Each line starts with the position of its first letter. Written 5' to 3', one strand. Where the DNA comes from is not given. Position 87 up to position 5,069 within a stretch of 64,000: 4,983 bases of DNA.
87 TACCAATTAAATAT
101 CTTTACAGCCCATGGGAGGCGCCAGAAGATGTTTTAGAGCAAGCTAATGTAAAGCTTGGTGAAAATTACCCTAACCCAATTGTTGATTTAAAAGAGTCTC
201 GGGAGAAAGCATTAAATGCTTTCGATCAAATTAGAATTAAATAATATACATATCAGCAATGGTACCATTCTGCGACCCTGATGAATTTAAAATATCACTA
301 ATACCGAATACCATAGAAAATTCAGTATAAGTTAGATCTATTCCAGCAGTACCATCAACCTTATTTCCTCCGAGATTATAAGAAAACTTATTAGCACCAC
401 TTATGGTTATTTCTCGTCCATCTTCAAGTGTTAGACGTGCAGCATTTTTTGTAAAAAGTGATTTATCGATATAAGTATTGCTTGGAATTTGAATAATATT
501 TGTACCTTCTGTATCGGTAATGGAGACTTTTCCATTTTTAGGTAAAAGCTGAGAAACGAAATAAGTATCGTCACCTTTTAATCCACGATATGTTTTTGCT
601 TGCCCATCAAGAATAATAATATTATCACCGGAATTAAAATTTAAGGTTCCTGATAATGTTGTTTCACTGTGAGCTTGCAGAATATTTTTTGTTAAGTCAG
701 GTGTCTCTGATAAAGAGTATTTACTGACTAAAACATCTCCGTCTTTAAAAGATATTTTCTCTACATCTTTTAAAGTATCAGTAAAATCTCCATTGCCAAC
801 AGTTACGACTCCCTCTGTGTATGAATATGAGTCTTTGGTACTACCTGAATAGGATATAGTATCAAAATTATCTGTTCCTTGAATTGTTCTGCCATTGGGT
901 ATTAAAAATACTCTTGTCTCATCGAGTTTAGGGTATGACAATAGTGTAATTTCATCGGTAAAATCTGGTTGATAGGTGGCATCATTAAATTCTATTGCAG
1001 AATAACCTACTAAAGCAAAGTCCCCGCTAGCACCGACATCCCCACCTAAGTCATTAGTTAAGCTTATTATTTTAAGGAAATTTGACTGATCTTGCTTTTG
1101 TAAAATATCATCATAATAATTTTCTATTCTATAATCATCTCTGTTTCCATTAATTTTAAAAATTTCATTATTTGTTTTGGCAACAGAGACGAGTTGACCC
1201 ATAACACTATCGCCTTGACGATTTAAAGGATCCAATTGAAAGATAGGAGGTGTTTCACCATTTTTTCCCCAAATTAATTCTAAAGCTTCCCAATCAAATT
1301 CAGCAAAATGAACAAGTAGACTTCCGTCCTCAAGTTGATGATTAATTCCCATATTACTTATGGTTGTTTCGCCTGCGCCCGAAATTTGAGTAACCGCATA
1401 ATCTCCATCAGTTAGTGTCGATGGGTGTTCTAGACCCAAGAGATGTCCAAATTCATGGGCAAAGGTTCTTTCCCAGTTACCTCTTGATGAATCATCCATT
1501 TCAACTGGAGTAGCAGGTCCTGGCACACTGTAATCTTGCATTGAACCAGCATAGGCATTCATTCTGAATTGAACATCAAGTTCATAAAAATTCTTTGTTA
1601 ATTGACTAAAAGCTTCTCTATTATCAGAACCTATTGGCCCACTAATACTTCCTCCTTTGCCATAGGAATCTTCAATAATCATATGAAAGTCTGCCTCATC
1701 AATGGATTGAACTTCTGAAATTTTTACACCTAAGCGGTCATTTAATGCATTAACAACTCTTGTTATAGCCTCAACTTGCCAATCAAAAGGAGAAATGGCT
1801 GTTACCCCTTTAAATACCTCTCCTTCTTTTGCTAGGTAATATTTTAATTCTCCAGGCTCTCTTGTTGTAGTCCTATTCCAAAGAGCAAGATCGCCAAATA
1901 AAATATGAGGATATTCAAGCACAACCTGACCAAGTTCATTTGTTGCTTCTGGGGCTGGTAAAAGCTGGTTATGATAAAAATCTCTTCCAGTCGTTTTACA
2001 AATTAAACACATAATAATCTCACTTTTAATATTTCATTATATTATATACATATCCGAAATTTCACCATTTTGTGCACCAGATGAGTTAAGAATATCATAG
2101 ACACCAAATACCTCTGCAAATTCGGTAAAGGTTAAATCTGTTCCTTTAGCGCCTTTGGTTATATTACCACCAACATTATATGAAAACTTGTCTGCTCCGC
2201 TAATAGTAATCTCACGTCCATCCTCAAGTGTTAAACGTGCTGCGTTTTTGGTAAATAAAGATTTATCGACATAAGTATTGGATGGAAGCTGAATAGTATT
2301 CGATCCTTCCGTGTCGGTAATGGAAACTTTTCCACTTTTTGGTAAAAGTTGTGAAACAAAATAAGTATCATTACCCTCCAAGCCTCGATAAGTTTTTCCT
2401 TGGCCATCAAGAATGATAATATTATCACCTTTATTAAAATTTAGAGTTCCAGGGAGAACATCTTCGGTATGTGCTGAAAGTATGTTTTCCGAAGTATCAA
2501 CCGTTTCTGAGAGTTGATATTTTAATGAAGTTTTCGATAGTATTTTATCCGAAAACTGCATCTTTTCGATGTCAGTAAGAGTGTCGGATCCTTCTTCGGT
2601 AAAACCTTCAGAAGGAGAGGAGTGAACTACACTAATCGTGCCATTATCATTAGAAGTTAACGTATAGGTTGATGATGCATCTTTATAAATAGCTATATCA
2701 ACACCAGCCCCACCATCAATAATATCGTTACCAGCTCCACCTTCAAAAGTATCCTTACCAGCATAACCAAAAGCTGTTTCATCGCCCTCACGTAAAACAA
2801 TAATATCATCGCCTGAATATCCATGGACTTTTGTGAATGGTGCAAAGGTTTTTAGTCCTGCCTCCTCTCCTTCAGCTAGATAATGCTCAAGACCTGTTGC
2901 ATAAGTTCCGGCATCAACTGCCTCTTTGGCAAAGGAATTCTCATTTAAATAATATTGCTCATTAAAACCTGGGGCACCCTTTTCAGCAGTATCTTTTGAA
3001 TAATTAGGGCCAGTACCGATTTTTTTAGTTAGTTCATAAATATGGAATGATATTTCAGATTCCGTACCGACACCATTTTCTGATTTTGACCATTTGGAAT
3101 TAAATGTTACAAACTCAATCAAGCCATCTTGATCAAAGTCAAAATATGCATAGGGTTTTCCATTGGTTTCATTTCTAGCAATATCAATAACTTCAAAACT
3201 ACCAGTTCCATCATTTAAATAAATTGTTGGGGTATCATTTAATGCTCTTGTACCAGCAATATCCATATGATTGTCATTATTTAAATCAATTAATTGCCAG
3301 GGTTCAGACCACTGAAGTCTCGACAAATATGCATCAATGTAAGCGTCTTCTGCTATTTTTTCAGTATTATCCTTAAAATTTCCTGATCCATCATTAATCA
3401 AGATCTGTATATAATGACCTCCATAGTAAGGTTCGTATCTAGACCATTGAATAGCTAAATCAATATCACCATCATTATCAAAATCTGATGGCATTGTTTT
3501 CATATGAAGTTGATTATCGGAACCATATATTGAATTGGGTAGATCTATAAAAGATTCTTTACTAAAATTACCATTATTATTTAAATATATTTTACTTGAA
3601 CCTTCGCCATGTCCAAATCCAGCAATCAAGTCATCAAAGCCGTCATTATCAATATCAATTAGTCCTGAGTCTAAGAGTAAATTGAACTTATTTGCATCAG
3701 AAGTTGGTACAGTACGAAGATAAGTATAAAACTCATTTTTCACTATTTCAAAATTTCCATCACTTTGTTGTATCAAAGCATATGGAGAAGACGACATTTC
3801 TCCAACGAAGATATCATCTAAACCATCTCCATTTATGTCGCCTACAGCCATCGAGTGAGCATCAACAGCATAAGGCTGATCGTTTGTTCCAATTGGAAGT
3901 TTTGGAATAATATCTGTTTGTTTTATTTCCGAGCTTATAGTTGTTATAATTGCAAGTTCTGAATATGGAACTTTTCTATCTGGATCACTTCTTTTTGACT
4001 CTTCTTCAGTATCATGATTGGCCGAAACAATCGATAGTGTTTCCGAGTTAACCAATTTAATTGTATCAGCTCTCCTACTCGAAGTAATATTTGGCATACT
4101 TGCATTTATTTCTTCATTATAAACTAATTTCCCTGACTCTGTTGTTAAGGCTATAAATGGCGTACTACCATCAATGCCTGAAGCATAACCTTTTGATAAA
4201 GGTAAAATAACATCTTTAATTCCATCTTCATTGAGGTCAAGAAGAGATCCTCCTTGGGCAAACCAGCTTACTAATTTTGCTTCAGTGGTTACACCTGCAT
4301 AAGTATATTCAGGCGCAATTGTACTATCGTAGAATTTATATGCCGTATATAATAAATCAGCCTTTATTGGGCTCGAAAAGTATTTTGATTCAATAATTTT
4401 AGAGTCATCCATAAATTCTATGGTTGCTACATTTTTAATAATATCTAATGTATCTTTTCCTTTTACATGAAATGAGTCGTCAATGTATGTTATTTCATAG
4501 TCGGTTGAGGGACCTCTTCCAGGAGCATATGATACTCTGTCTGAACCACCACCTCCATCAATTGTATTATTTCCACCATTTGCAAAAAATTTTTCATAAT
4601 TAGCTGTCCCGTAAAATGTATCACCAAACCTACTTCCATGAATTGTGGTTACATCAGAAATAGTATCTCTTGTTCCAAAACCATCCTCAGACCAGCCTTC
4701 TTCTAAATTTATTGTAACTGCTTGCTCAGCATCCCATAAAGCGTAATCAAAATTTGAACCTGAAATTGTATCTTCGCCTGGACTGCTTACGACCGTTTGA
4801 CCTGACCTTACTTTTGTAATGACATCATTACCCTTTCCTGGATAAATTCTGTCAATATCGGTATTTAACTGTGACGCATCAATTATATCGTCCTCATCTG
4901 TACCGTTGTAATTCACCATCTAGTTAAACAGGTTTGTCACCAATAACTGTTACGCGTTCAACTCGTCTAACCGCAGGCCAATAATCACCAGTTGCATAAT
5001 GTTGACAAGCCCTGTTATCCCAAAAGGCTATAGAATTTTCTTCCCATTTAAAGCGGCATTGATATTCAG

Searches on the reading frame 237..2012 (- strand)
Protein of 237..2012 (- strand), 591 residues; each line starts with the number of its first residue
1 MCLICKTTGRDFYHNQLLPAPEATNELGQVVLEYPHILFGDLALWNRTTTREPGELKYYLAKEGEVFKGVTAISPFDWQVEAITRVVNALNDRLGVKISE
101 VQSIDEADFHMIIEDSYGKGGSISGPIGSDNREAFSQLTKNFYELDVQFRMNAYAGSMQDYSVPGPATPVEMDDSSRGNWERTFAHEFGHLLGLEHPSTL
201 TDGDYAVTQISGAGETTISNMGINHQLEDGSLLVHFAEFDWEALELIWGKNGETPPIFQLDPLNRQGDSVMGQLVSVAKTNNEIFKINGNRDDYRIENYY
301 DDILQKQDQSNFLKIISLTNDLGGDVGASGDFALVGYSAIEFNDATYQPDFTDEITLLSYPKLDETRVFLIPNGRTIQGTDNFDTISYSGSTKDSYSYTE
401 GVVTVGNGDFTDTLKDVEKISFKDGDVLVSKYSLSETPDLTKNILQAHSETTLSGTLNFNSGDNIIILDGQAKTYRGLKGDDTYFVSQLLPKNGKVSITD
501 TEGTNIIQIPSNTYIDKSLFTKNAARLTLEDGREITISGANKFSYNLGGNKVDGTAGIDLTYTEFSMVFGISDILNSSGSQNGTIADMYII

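Call 5: search_protein_families(library=pfam, proteins=[window:237-2012:-], max_evalue=1)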
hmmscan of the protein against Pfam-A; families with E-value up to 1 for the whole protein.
window:237-2012:- (591 aa): 5 families
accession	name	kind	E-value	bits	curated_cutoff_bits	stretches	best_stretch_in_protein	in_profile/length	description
PF00413.30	Peptidase_M10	-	0.0021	18.4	24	1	141-199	102-127/159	Matrixin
PF13583.11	Reprolysin_4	-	0.0025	18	22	1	175-218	131-173/203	Metallo-peptidase family M12B Reprolysin-like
PF13582.12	Reprolysin_3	-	0.0034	18.3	22.4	1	105-196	61-122/123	Metallo-peptidase family M12B Reprolysin-like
PF13688.12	Reprolysin_5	-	0.0079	16.9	27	1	177-219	138-184/196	Metallo-peptidase family M12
PF05572.19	Peptidase_M43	-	0.054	13.9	23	1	173-197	61-85/152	Pregnancy-associated plasma protein-A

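Call 7: search_protein_families(library=ncbifam, proteins=[window:237-2012:-], max_evalue=1)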
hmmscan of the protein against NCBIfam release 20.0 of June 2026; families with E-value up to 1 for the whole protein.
window:237-2012:- (591 aa): 2 families
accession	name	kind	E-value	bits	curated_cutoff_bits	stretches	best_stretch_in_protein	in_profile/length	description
NF041905.1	MXAN_2677_2678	equivalog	0.23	10.4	250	1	167-198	171-202/283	myxosortase-dependent metalloprotease, MXAN_2677/MXAN_2678 family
NF033823.0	archmetzin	subfamily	0.27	11.2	145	1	183-196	125-138/170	archaemetzincin family Zn-dependent metalloprotease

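Call 47: search_protein_families(library=pfam, alignment_id=A3, max_evalue=0.001)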
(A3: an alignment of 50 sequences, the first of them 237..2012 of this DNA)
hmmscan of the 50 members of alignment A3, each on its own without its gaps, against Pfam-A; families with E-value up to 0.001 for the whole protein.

A. member 1, window:237-2012:- (591 aa): 0 families

B. families by the number of members that match (of 50 scanned): 27 families (the first 25 are shown)
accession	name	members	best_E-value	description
PF00353.25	HemolysinCabind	17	1.6e-52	RTX calcium-binding nonapeptide repeat (4 copies)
PF13517.12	FG-GAP_3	13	1.5e-25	FG-GAP-like repeat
PF01839.29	FG-GAP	12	3.2e-17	FG-GAP repeat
PF00413.30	Peptidase_M10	7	2.3e-09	Matrixin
PF03160.20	Calx-beta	5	2.7e-114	Calx-beta domain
PF08548.17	Peptidase_M10_C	4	1.9e-17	Peptidase M10 serralysin C terminal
PF07603.17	Lcl_C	3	2.3e-105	Lcl C-terminal domain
PF00160.26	Pro_isomerase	2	4.3e-37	Cyclophilin type peptidyl-prolyl cis-trans isomerase/CLD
PF13004.13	BACON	2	3.9e-09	Putative binding domain, N-terminal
PF04151.21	PPC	2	6.3e-07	Bacterial pre-peptidase C-terminal domain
PF25390.1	WD40_RLD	1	1.7e-112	RCC1-like domain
PF00415.24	RCC1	1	1.1e-63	Regulator of chromosome condensation (RCC1) repeat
PF00089.32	Trypsin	1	1e-62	Trypsin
PF13540.12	RCC1_2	1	7.4e-58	Regulator of chromosome condensation (RCC1) repeat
PF13205.12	Big_5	1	4e-20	Bacterial Ig-like domain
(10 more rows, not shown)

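Call 61: find_encoding_contigs(protein=window:237-2012:-, flank=10000, max_places=4)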
Protein window:237-2012:- (591 aa): no gene with exactly this product is on record in the collection.

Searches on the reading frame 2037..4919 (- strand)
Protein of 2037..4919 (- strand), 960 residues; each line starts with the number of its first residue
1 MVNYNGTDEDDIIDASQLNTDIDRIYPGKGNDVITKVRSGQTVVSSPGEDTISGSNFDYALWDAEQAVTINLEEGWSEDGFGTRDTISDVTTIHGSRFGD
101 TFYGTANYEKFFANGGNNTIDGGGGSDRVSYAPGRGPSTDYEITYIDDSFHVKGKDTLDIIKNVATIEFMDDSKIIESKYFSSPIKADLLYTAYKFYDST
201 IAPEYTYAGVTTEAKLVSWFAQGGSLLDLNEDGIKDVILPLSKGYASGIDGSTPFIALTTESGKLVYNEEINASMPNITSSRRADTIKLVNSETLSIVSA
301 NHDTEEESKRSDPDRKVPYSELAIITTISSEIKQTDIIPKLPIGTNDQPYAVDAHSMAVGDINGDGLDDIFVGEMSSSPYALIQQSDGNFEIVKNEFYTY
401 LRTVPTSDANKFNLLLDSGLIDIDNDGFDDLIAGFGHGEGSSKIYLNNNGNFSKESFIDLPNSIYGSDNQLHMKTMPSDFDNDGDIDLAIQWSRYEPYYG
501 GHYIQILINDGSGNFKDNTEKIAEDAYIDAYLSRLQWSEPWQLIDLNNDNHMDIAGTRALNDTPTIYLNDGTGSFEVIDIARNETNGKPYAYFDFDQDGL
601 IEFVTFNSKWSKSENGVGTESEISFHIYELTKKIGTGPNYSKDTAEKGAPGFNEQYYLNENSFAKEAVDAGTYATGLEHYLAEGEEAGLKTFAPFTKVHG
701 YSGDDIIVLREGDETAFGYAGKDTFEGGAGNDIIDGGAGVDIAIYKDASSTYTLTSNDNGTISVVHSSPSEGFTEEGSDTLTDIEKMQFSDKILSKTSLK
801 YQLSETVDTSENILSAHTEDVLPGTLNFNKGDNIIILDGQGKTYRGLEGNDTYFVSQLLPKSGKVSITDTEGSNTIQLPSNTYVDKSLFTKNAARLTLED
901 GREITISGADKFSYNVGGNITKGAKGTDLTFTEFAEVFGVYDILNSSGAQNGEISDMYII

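Call 5: search_protein_families(library=pfam, proteins=[window:2037-4919:-], max_evalue=1)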
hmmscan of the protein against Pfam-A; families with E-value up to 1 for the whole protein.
window:2037-4919:- (960 aa): 3 families
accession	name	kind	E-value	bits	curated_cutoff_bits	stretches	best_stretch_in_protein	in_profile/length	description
PF13517.12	FG-GAP_3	-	1.5e-22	80.4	26.9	4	422-489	1-60/61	FG-GAP-like repeat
PF01839.29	FG-GAP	-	1.2e-09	38.3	22.1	2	356-376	4-24/37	FG-GAP repeat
PF00353.25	HemolysinCabind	-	1.2e-06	28.8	23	2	711-742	4-35/36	RTX calcium-binding nonapeptide repeat (4 copies)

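Call 7: search_protein_families(library=ncbifam, proteins=[window:2037-4919:-], max_evalue=1)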
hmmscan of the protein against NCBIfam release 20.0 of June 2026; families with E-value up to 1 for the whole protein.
window:2037-4919:- (960 aa): 6 families
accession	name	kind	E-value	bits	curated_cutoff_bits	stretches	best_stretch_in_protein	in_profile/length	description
NF051884.1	ProteaseSapA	equivalog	2e-14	53.2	1200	2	715-795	332-407/644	protease SapA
NF033943.0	RTX_toxin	subfamily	2.7e-08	32.5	1000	2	697-758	754-814/930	RTX family hemolysin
NF046115.1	Ca_rpt_SMc04171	equivalog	5.9e-06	25.7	625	2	697-752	288-341/574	SMc04171 family calcium-binding repeat protein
NF050046.1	PueAB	exception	8.6e-06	24.4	670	2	699-856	373-520/616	polyurethane esterase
NF035945.1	Zn_serralysin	subfamily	8.9e-05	21.8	500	1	700-751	324-375/462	serralysin family metalloprotease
NF047539.1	XAC2610_fam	domain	0.001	19.5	35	1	227-284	4-58/89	XAC2610-related protein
